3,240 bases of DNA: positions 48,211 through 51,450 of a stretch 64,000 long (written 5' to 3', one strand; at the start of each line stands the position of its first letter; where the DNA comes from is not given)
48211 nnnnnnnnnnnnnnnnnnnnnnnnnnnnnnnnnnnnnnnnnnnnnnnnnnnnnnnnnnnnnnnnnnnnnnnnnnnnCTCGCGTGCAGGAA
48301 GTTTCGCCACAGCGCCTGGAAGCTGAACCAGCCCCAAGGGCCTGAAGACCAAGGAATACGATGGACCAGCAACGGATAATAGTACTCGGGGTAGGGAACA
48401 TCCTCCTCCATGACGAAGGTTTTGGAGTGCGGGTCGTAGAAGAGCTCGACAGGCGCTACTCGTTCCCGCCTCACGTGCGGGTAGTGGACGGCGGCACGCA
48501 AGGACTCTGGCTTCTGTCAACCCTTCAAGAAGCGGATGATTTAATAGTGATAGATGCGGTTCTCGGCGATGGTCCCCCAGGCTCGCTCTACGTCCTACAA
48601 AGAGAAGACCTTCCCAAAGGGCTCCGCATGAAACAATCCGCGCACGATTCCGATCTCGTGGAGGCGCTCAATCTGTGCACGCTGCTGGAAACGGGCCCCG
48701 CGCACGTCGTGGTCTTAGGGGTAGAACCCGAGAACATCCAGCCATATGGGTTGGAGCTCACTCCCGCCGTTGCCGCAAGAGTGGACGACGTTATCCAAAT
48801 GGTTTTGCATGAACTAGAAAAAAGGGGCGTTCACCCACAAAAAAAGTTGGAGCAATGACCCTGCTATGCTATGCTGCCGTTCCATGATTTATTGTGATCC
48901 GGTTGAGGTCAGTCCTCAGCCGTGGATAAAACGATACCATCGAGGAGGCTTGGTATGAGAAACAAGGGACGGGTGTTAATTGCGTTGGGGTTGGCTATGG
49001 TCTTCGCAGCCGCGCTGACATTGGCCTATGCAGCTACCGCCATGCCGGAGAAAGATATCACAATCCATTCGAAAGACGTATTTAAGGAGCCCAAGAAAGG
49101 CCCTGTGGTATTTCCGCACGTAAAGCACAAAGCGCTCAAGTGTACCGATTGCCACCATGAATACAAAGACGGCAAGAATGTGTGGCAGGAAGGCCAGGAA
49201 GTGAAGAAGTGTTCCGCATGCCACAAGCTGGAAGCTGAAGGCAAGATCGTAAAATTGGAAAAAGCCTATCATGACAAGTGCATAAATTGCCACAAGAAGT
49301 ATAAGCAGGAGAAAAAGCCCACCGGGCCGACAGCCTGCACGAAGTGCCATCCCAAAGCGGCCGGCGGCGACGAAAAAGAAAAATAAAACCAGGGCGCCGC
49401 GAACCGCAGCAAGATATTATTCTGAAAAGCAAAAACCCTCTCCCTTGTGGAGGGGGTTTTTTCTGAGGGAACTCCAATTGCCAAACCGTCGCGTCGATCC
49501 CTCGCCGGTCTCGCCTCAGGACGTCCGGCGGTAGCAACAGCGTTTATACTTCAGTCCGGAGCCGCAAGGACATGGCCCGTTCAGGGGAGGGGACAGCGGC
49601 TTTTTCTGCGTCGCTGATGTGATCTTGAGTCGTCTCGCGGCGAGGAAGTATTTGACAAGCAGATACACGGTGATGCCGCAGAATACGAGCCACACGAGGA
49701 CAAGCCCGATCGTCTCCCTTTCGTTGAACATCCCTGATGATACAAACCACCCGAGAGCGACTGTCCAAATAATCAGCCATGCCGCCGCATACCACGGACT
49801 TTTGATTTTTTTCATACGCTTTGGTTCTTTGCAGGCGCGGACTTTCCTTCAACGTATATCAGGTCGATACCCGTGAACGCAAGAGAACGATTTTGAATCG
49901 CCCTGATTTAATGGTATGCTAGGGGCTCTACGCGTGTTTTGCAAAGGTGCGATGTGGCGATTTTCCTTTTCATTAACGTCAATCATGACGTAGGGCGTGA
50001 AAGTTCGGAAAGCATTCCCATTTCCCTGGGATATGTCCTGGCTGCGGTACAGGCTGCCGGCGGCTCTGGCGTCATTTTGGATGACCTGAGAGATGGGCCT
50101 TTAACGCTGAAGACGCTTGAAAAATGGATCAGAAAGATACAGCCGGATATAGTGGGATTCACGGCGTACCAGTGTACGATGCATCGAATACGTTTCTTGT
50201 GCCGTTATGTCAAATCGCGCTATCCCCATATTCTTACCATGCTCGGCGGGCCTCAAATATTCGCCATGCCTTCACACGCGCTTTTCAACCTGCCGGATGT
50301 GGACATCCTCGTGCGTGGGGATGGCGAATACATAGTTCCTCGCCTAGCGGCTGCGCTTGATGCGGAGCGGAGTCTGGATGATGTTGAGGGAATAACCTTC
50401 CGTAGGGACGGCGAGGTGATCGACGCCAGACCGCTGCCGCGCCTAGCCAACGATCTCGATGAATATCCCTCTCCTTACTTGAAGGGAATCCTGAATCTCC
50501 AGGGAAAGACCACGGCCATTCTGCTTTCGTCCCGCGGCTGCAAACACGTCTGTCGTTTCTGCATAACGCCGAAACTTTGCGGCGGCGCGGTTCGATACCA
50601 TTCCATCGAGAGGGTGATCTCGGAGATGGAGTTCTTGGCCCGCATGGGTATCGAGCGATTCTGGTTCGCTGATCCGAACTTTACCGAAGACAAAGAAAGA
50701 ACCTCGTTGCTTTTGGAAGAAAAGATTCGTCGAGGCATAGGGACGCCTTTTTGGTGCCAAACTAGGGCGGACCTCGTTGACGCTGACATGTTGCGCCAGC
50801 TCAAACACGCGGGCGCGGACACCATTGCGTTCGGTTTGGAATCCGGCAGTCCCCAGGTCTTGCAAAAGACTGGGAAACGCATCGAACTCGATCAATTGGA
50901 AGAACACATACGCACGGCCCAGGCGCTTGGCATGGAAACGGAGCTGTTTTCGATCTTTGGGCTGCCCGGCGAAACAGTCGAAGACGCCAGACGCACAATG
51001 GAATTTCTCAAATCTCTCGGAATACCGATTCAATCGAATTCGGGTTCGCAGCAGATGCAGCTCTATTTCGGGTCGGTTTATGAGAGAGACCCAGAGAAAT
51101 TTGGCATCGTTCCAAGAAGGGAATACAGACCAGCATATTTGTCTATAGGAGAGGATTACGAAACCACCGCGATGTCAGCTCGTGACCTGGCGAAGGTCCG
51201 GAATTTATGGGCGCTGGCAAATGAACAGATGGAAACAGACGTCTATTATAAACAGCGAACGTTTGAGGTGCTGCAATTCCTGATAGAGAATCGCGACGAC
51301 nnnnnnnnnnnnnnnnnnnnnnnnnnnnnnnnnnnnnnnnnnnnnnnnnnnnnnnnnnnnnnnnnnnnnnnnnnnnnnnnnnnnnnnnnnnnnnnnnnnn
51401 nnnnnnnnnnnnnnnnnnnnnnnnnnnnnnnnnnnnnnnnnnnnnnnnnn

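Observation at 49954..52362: B12-radical SAM enzyme fused to a trigger-factor-type PPIase domain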

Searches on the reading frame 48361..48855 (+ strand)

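Call 16: search_protein_families(library=ncbifam, proteins=[window:48361-48855:+], max_evalue=0.00001)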
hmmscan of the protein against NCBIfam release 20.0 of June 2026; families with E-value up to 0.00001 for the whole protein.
window:48361-48855:+ (165 aa): 7 families
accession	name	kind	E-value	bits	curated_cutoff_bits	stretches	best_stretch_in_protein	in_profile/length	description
TIGR00140.1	hupD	subfamily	2.9e-51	173.4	151.8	1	6-156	1-151/151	HyaD/HybD family hydrogenase maturation endopeptidase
TIGR00072.1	hydrog_prot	superfamily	1.7e-45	154.5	47.45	1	8-152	2-145/145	hydrogenase maturation protease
NF007777.0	PRK10466.1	equivalog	4.3e-38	130.6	190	1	5-161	2-158/164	HyaD/HybD family hydrogenase maturation endopeptidase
NF007616.0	PRK10264.1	equivalog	9.1e-31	107.1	261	1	1-162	1-163/195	hydrogenase 1 maturation protease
NF045519.1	NiFeSe_H2_mat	exception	5.9e-30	104.1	190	1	4-153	1-148/152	NiFeSe hydrogenase maturation protease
TIGR00130.1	frhD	equivalog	1.6e-22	80.3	134.95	1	3-153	2-152/153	coenzyme F420-reducing hydrogenase, FrhD protein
TIGR00142.1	hycI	equivalog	3.4e-11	43.1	119.1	1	7-153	2-143/146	hydrogenase maturation peptidase HycI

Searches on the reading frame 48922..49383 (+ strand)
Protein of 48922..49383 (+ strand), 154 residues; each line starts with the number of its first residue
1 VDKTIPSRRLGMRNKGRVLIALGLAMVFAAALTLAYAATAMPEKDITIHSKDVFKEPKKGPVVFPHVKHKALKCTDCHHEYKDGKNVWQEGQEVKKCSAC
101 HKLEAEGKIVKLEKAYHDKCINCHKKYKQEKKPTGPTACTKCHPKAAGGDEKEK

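Call 16: search_protein_families(library=ncbifam, proteins=[window:48922-49383:+], max_evalue=0.00001)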
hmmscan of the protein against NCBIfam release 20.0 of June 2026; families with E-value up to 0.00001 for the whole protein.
window:48922-49383:+ (154 aa): 3 families
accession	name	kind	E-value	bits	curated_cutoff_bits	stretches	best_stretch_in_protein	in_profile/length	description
NF045722.1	c3_cytochr_TmcA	equivalog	1.1e-26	93.1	114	1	26-143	8-124/125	acidic tetraheme cytochrome c3 TmcA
NF045713.1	CxxCH_16_HmcA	equivalog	1.5e-14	53.5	400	1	73-147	176-256/541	sulfate respiration complex hexadecaheme cytochrome HmcA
NF043011.1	CytC7_Geobact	equivalog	8.2e-07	29.4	120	0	92-143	42-88/89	cytochrome c7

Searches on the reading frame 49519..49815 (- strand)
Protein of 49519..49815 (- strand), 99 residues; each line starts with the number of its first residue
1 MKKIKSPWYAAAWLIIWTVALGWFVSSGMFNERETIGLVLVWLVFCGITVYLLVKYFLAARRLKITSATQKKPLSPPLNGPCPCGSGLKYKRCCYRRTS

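Call 60: search_protein_families(library=pfam, proteins=[window:49519-49815:-], max_evalue=0.001)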
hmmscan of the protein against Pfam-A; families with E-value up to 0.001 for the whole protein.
window:49519-49815:- (99 aa): 1 family
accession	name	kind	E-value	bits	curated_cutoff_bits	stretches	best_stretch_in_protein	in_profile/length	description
PF02810.21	SEC-C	-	1.9e-07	31.3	20.4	1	81-96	4-19/19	SEC-C motif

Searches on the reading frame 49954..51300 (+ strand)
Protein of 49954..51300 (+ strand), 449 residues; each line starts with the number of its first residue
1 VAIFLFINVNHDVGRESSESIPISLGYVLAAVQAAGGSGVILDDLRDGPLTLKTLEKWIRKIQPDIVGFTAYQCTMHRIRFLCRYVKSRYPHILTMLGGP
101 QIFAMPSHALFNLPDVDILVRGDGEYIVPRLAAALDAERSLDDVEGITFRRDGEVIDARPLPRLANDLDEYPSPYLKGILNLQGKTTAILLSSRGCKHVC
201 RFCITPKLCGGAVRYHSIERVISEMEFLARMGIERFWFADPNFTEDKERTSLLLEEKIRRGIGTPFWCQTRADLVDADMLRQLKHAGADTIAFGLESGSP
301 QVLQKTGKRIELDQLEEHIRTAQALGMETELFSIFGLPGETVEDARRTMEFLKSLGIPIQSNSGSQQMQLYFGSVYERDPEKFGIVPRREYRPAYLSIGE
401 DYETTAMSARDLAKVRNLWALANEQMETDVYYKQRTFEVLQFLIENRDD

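Call 27: search_solved_structures(query=window:49954-51300:+, max_evalue=0.001)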
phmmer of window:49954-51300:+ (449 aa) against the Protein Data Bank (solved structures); distinct sequences matched with E-value up to 0.001: 8.
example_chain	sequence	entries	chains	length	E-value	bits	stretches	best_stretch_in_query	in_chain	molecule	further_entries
6fd2_B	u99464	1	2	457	1.6e-25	93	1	158-358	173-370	Putative apramycin biosynthetic oxidoreductase 4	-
9n1b_A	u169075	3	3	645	2e-21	79.4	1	55-346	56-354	Radical SAM protein | Radical SAM enzyme CysS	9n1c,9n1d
7kdx_A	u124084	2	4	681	1.4e-20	76.6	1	62-346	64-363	Methyltransferase TokK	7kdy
9ccb_A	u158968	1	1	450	1.9e-15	59.7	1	36-355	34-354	Radical SAM core domain-containing protein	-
6wte_A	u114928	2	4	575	3e-09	39.3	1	190-357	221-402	B12-binding domain-containing protein | Tryptophan-C2-methyltransferase containing B12-binding domain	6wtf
5ul2_A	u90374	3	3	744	5.1e-09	38.6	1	42-354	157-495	OxsB protein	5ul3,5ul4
4jc0_A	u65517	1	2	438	0.00015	23.8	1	175-355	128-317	Ribosomal protein S12 methylthiotransferase RimO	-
2qgq_A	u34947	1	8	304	0.0005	22.1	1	190-355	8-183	Protein TM_1862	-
